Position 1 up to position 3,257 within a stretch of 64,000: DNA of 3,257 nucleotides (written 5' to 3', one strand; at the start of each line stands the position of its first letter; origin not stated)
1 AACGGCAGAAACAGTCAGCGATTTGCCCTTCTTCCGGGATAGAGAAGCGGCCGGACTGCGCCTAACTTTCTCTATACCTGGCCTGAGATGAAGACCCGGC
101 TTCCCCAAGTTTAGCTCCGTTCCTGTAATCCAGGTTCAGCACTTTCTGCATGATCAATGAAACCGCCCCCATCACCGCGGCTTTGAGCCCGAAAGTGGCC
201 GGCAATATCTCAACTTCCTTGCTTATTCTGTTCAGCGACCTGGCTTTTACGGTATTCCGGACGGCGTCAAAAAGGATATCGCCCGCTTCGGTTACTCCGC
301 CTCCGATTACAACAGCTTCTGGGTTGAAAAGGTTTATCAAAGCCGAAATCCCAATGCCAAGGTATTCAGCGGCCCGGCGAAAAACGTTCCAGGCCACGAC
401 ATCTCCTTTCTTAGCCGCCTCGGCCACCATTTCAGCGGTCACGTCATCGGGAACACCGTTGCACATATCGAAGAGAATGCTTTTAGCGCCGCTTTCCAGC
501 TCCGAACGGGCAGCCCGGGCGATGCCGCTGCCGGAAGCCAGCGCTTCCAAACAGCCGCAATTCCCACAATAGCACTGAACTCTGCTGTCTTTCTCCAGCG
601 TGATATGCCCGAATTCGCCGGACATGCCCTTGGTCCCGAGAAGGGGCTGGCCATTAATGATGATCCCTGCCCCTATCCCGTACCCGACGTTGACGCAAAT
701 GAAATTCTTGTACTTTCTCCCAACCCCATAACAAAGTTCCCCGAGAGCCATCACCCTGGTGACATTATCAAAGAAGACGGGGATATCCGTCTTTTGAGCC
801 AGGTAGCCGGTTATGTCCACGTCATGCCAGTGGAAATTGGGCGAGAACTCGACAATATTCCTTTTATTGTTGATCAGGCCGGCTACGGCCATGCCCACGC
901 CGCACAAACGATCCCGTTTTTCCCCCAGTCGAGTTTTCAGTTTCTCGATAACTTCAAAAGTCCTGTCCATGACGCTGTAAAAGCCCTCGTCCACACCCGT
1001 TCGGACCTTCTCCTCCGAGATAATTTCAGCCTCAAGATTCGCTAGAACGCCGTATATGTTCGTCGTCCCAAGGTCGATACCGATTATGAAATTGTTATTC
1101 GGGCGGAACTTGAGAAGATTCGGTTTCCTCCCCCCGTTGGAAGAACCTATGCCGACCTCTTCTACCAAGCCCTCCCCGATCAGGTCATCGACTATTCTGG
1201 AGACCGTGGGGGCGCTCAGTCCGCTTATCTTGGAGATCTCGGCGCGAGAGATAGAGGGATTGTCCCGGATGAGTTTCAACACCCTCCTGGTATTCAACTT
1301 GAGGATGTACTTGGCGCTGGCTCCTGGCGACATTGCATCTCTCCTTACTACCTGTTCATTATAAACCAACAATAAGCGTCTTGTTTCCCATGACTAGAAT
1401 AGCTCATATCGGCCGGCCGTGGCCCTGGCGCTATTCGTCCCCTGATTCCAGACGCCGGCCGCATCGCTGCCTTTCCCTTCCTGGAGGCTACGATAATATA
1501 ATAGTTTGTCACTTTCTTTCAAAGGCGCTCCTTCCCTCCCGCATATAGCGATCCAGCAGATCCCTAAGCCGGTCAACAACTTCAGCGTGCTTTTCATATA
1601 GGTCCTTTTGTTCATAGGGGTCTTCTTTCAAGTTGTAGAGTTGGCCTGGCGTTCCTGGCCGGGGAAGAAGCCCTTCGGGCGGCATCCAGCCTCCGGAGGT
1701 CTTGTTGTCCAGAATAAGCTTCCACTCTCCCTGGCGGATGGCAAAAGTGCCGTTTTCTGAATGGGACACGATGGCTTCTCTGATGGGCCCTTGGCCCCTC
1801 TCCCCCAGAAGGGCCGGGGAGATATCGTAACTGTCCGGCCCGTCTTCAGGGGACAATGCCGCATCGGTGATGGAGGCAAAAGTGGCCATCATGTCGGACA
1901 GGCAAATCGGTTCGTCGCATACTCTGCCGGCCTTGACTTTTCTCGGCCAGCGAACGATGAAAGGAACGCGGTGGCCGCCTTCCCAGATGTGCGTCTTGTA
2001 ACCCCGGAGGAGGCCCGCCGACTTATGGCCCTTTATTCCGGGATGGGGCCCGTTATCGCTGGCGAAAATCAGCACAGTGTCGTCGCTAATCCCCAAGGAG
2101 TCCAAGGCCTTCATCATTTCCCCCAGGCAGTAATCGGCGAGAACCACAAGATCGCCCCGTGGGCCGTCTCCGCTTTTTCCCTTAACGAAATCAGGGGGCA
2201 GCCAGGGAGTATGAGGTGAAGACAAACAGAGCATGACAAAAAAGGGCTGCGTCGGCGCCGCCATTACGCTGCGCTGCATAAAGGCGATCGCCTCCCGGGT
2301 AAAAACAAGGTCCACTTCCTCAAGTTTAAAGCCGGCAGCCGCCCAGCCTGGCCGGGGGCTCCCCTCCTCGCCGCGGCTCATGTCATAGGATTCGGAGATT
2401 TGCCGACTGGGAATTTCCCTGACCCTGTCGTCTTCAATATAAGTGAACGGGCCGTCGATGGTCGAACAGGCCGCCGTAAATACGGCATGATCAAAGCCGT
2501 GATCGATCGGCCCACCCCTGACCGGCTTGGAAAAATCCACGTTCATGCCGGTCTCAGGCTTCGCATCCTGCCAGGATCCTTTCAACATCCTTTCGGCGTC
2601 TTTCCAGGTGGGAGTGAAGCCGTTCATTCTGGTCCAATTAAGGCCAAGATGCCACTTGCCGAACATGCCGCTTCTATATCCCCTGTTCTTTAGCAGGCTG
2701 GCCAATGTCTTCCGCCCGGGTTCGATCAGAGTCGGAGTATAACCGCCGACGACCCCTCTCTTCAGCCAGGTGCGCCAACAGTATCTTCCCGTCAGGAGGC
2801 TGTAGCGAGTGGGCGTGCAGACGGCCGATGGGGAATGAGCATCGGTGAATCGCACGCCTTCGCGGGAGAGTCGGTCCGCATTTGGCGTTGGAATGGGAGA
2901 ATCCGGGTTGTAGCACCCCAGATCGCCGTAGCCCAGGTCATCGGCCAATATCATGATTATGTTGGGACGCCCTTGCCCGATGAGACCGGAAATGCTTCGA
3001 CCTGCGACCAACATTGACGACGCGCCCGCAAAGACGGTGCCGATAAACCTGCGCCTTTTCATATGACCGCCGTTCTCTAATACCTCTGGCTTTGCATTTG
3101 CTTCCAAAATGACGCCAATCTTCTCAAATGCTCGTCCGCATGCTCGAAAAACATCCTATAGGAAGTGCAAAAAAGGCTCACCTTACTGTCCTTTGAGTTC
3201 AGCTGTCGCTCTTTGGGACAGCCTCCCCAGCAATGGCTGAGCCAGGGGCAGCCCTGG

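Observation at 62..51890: Sulfated fucose-containing glycan utilisation locus organised without SusC/SusD, in an Acidobacteria-like high-GC genome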

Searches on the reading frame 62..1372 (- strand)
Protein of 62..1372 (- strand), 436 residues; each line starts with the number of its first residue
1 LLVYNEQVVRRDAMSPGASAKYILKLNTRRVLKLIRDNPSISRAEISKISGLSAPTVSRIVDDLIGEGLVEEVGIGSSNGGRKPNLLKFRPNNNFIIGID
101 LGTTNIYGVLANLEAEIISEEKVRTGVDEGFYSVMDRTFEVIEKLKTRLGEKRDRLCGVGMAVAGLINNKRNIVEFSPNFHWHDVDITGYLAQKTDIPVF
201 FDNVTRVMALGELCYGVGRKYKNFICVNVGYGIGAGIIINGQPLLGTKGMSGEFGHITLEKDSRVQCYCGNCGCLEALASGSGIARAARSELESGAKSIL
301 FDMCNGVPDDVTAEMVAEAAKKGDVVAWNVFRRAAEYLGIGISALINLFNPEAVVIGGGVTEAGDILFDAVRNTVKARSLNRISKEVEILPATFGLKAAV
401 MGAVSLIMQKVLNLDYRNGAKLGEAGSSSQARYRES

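Call 4: search_protein_families(library=pfam, proteins=[window:62-1372:-])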
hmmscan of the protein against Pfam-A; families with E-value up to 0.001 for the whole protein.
window:62-1372:- (436 aa): 8 families
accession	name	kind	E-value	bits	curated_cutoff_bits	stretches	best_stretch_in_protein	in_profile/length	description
PF00480.26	ROK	-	6.1e-70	236.5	22.9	1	97-409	2-293/294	ROK family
PF13412.12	HTH_24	-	5.3e-11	42.4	21.9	1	27-71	4-48/48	Winged helix-turn-helix DNA-binding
PF12802.13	MarR_2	-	2.9e-07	31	27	1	28-72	7-52/61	MarR family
PF01047.28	MarR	-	1.2e-06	28.7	24.6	1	30-71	7-48/59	MarR family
PF09339.16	HTH_IclR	-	1.3e-05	25.3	22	1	30-72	7-50/52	IclR helix-turn-helix domain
PF01869.26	BcrAD_BadFG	-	5.4e-05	23.3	31.5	0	97-166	1-72/271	BadF/BadG/BcrA/BcrD ATPase family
PF13545.12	HTH_Crp_2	-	0.00011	22.5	27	1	20-72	4-54/70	Crp-like helix-turn-helix domain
PF24034.1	DUF7343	-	0.00037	20.7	27.6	1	27-79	4-57/62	Domain of unknown function (DUF7343)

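Call 87: search_protein_families(library=ncbifam, proteins=[window:62-1372:-], max_evalue=1e-10)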
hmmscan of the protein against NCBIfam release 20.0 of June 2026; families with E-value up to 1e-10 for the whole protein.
window:62-1372:- (436 aa): 11 families
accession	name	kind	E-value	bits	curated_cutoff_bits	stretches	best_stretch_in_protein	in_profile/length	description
NF047937.1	TransRegNagC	equivalog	4e-72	243.6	650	1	23-413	8-389/399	DNA-binding transcriptional regulator NagC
TIGR00744.1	ROK_glcA_fam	subfamily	8.1e-66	222.4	260.35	1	97-413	1-314/318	ROK family glucokinase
NF049930.1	TransRegMlc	equivalog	1.2e-58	199.3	530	1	22-411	12-393/405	sugar metabolism global transcriptional regulator Mlc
NF007251.0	PRK09698.1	equivalog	2.4e-33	115.7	253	1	93-412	5-301/304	allose kinase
NF007108.0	PRK09557.1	equivalog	9.6e-28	97.3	443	1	97-407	4-300/303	fructokinase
NF003461.0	PRK05082.1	subfamily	1.9e-25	89.9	283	1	97-409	4-288/291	N-acetylmannosamine kinase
NF045551.1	GK_Pyrobac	equivalog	1.2e-23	83.8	500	1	96-409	2-282/294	ATP-dependent glucokinase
NF047821.1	NactlManKinNanK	equivalog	1.9e-23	83.4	450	1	96-406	3-285/288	N-acetylmannosamine kinase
NF009835.0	PRK13310.1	equivalog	2.5e-22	79.6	380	1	97-409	3-302/303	N-acetylglucosamine kinase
NF042998.1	bglucokin_BglK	equivalog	9.7e-19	67.7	550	1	152-405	50-283/291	beta-glucoside kinase BglK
NF045550.1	FrctkaseScrK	equivalog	4.9e-12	45.9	400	0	173-285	77-191/293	fructokinase ScrK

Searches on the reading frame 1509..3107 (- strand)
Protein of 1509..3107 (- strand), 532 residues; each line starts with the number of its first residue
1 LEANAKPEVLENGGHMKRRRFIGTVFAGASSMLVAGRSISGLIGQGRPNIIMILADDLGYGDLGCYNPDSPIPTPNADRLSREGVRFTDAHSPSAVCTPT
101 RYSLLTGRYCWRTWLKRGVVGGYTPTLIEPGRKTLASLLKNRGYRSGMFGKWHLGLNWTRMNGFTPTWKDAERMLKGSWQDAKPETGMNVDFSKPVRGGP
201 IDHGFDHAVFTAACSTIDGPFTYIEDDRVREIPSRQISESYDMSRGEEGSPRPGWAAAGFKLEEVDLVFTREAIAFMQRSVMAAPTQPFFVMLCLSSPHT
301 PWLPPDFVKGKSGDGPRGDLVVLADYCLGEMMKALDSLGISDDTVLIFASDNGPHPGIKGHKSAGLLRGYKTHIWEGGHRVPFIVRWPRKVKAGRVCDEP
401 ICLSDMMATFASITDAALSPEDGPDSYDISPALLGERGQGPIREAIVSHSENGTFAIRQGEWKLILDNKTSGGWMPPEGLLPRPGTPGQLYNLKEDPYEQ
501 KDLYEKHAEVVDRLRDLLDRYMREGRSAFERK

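Call 4: search_protein_families(library=pfam, proteins=[window:1509-3107:-])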
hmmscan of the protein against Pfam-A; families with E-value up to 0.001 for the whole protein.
window:1509-3107:- (532 aa): 3 families
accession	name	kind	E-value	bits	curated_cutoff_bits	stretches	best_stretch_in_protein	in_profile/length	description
PF00884.28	Sulfatase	-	1.1e-45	156.7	25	1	48-415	1-300/301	Sulfatase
PF16347.10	SGSH_C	-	4.3e-06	27.4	29.3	0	371-415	8-52/154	N-sulphoglucosamine sulphohydrolase, C-terminal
PF01663.27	Phosphodiest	-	0.00091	19.4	23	0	323-357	190-224/342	Type I phosphodiesterase / nucleotide pyrophosphatase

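Call 13: search_solved_structures(query=window:1509-3107:-, max_evalue=1e-10)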
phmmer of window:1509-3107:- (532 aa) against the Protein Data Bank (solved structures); distinct sequences matched with E-value up to 1e-10: 73 (the best 60 are shown).
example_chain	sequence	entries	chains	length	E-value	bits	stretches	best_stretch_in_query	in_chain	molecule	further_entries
6s20_C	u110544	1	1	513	6.5e-71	242.6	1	46-520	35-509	N-acetylgalactosamine-6-O-sulfatase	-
7oze_AAA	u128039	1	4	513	1.5e-68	234.7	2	45-157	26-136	Putative secreted sulfatase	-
9s7x_A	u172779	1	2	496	6.6e-66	226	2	254-522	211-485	Sulfatase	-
9s85_A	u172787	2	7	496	1.5e-64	221.6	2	254-522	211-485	Sulfatase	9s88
9bas_B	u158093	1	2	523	8.3e-64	219.1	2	44-157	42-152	S1_15A sulfatase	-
7p26_AAA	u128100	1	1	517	8.5e-63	215.7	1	45-525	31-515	Putative arylsulfatase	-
9bau_A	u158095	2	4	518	6.8e-59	202.9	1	46-517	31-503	S1_15B sulfatase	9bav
7ozc_AAA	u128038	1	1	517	2.6e-55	191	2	45-157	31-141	Arylsulfatase A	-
8eg3_A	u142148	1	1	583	1.1e-48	169.2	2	269-437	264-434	Steryl-sulfatase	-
1p49_A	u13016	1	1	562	1.1e-48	169.1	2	269-437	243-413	STERYL-SULFATASE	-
1e2s_P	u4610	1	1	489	2.1e-47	165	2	48-168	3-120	Arylsulfatase A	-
1e33_P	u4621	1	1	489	2.7e-47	164.6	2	48-168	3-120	Arylsulfatase A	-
1e1z_P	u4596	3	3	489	3.1e-47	164.4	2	48-168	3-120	Arylsulfatase A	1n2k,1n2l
1e3c_P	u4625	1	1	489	3.4e-47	164.2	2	48-168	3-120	Arylsulfatase A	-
1auk_A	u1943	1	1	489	6.9e-47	163.2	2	48-168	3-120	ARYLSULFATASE A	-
5g2v_A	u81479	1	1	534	5.3e-21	77.8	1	47-154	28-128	N-ACETYLGLUCOSAMINE-6-SULFATASE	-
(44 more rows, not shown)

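Call 87: search_protein_families(library=ncbifam, proteins=[window:1509-3107:-], max_evalue=1e-10)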
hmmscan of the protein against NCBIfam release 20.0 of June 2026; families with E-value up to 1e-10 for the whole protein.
window:1509-3107:- (532 aa): 4 families
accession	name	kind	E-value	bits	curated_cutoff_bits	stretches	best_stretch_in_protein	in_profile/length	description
NF010322.0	PRK13759.1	equivalog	5.9e-35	120.7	481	2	45-154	4-107/486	arylsulfatase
TIGR03417.1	chol_sulfatase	equivalog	2.2e-29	102.7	433.45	2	325-515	263-433/500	choline-sulfatase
NF052527.1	Mn_arylsulf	exception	8.9e-20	71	850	0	47-160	1-109/479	manganese-dependent arylsulfatase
NF045661.1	HdlasePehA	equivalog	1e-13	50.8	900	0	47-112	2-66/506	phosphoric/sulfuric ester hydrolase PehA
